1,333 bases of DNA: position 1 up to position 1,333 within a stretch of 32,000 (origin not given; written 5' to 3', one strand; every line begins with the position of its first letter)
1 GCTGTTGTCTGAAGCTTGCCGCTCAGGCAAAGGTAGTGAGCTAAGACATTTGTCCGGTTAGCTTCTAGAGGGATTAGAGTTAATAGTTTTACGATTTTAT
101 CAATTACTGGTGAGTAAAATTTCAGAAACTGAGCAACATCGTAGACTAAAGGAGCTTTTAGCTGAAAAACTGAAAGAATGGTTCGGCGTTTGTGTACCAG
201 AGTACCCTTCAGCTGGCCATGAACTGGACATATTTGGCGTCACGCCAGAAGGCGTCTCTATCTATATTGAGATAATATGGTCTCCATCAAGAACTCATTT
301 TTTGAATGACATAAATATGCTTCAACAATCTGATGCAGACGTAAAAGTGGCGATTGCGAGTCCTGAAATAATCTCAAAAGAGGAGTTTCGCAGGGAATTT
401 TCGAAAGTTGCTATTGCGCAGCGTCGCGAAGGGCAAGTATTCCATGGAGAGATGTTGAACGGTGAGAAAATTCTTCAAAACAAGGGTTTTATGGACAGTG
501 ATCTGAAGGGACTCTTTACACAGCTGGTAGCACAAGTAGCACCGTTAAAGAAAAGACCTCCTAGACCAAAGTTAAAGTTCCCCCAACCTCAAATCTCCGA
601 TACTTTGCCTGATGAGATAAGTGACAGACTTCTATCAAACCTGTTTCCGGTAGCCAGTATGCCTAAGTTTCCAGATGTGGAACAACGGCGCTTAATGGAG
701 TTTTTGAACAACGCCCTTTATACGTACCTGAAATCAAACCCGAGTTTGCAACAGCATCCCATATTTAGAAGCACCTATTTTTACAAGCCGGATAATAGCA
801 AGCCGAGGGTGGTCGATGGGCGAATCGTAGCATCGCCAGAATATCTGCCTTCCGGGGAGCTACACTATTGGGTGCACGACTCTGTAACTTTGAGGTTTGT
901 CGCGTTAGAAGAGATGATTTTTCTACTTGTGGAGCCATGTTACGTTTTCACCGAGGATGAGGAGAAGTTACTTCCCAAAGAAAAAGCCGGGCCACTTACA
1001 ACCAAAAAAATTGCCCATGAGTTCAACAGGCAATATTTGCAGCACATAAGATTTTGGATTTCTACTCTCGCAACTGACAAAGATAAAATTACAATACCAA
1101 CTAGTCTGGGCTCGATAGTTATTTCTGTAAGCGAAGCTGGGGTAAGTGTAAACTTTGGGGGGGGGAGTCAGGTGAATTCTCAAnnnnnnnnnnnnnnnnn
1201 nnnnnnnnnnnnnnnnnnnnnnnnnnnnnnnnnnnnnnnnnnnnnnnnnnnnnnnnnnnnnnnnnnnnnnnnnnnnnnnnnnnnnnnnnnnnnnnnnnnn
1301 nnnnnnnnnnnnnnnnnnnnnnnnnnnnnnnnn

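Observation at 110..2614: Slicer-dead Argonaute fused in one polypeptide to a PD-(D/E)xK-like N-terminal domain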

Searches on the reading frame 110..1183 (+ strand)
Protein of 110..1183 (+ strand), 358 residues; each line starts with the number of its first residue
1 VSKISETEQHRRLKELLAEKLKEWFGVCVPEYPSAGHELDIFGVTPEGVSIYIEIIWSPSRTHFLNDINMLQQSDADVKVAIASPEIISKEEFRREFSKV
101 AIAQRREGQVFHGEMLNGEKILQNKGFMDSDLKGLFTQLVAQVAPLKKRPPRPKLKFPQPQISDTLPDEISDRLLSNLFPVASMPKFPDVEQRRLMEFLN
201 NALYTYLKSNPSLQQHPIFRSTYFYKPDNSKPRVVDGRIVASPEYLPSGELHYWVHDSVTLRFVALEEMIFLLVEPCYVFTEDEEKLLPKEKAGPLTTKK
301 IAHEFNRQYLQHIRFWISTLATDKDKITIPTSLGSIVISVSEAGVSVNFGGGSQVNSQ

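Call 40: find_related_loci(query=A3, collection=genome_contigs, flank=6000)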
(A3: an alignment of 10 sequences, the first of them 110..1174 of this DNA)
Query A3 (355 aa) in genome_contigs; peptide patterns used: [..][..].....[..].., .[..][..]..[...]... (x = any residue, [..] = any of these).
45 stretches matched a pattern; 4 encode a relative of the query (tblastn E <= 1e-3); 4 distinct loci.
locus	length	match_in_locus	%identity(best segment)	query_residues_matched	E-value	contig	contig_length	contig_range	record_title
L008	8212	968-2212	32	5-350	2e-60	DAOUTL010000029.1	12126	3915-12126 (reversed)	MAG TPA_asm: Candidatus Bathyarchaeota archaeon isolate CSMAG_571 CSMAG_571_k127_1127477_length_12126_cov_16.8253, whole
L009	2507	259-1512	31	3-350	2e-60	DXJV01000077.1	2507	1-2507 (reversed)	MAG TPA_asm: Candidatus Heimdallarchaeota archaeon isolate MAG_147 k141_395242, whole genome shotgun sequence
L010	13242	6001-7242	48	6-350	6e-57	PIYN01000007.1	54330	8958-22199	MAG: Candidatus Bathyarchaeota archaeon isolate M10_bin139 bin139_scaffold90, whole genome shotgun sequence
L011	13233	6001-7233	28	9-350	5e-52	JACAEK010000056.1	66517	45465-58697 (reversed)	MAG: Candidatus Bathyarchaeota archaeon isolate L.E.AR.33 k119_2740102, whole genome shotgun sequence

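Call 85: predict_structure(alignment_id=A7)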
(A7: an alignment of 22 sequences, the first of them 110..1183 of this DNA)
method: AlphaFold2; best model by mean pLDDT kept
length: 358 residues; sequences in the alignment: 22
mean_pLDDT: 84.3   pTM: 0.53
mean pLDDT of the five models: 84.3, 82.8, 81.7, 75.8, 75.7
residues with pLDDT >= 90: 224; 70-90: 72; 50-70: 21; < 50: 41
segments of 3 or more residues with pLDDT < 50: 34-37, 149-173, 349-358
pLDDT, mean of each block of 10 residues (from residue 1): 71 93 84 59 88 94 90 91 97 97 91 97 94 96 74 37 42 71 92 94 94 90 93 94 95 95 94 94 89 76 70 93 95 97 67 37
secondary structure, 60 per line:
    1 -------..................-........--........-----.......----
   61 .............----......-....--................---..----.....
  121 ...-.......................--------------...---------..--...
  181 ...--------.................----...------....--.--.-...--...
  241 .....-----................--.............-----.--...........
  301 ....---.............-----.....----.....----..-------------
elements in order: H8-25 E27-34 E37-44 E50-56 H61-73 E78-83 H85-88 H91-106 H118-123 H125-147 E178-183 H192-208 E213-215 E222-225 E233-235 E238-245 E251-266 E269-281 H290-304 H308-320 E326-330 E335-339

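Call 87: fold_search(model_id=the predicted structure, library=pdb)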
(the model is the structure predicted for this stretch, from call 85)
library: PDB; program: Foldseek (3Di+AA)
matches with E <= 10: 933; with E <= 0.001: 70
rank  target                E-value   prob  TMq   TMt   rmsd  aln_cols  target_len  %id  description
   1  8spo_I                4.1e-11  1.00  0.37  0.36  20.5       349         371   13  Tetramerized activation of MapSPARTA bound with NAD+ (released 2023-08-23)
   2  8ifk_A                7.3e-10  1.00  0.39  0.34  19.0       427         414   12  Cryo-EM structure of monomeric SPARTA gRNA-ssDNA target complex (released 2024-01-17)
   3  8spo_E                1.5e-09  1.00  0.38  0.36  20.7       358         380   14  Tetramerized activation of MapSPARTA bound with NAD+ (released 2023-08-23)
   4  8qlo_A                2.2e-09  1.00  0.39  0.33  20.6       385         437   14  CryoEM structure of the apo SPARTA (BabAgo/TIR-APAZ) complex (released 2024-01-31)
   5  8qlp_A                5.1e-09  1.00  0.38  0.34  20.0       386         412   14  CryoEM structure of the RNA/DNA bound SPARTA (BabAgo/TIR-APAZ) tetrameric complex (released 2024-01-31)
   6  8spo_M                5.4e-09  1.00  0.40  0.36  20.7       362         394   12  Tetramerized activation of MapSPARTA bound with NAD+ (released 2023-08-23)
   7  8ifl_F                6.1e-09  1.00  0.38  0.33  19.4       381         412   13  Cryo-EM structure of tetrameric SPARTA gRNA-ssDNA target complex in state 1 (released 2024-01-17)
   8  8qlp_E                7.7e-09  1.00  0.39  0.34  19.2       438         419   13  CryoEM structure of the RNA/DNA bound SPARTA (BabAgo/TIR-APAZ) tetrameric complex (released 2024-01-31)
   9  8ifl_A                8.1e-09  1.00  0.38  0.33  17.3       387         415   12  Cryo-EM structure of tetrameric SPARTA gRNA-ssDNA target complex in state 1 (released 2024-01-17)
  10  9om4_A                8.6e-09  1.00  0.38  0.49   3.3       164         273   26  Cryo-EM structure of filament form Acidithiobacillus caldus (Aca) short prokaryotic argonautes, HNH-associated (SPARHA (released 2025-10-22)
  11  8i87_C                9.2e-09  1.00  0.39  0.34  20.9       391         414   11  Cryo-EM structure of TIR-APAZ/Ago-gRNA-DNA complex (released 2023-07-19)
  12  8u72_B                1.0e-08  1.00  0.39  0.34  21.6       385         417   13  Cryo-EM structure of the SPARTA oligomer with guide RNA and target DNA (released 2024-06-12)
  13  8isy_B                1.2e-08  1.00  0.39  0.31  19.9       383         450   13  Cryo-EM structure of free-state Crt-SPARTA (released 2023-10-18)
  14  8k34_A                1.2e-08  1.00  0.38  0.33  20.7       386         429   13  Cryo-EM structure of SPARTA gRNA binary complex (released 2024-01-17)
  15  8u7b_B                1.3e-08  1.00  0.39  0.33  20.0       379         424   14  Crystal structure of Apo form of Short Prokaryotic Argonaute TIR-APAZ (SPARTA) heterodimer (released 2024-06-12)
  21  9qcc_A                4.8e-08  1.00  0.35  0.31  20.8       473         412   10  Activated XauSPARDA filament assembly with bound dsDNA substrate (released 2025-12-17)
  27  9vx6_T                1.1e-07  1.00  0.32  0.29  21.6       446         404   11  Helical structure of gRNA-tDNA SPARDA complex (released 2026-01-14)
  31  9vx6_X                2.3e-07  1.00  0.34  0.32  21.5       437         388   10  Helical structure of gRNA-tDNA SPARDA complex (released 2026-01-14)
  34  9vx6_P                2.8e-07  1.00  0.34  0.32  21.0       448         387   10  Helical structure of gRNA-tDNA SPARDA complex (released 2026-01-14)
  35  9qcc_Q                3.5e-07  1.00  0.28  0.24  24.0       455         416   13  Activated XauSPARDA filament assembly with bound dsDNA substrate (released 2025-12-17)
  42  9qbq_A                8.5e-07  1.00  0.30  0.29   6.9       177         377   20  Crystal structure of apo SPARDA complex from Xanthobacter autotrophicus (released 2025-12-17)
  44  9qbp_A                1.3e-06  1.00  0.33  0.40   4.7       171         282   18  Crystal structure of Enhydrobacter aerosaccus apo SPARDA complex (released 2025-12-17)
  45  9qcc_E                1.3e-06  1.00  0.30  0.27   6.6       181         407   21  Activated XauSPARDA filament assembly with bound dsDNA substrate (released 2025-12-17)
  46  9qbp_C                1.8e-06  1.00  0.32  0.28   4.6       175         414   16  Crystal structure of Enhydrobacter aerosaccus apo SPARDA complex (released 2025-12-17)
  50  9qbq_C                5.0e-06  1.00  0.28  0.25   7.0       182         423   20  Crystal structure of apo SPARDA complex from Xanthobacter autotrophicus (released 2025-12-17)
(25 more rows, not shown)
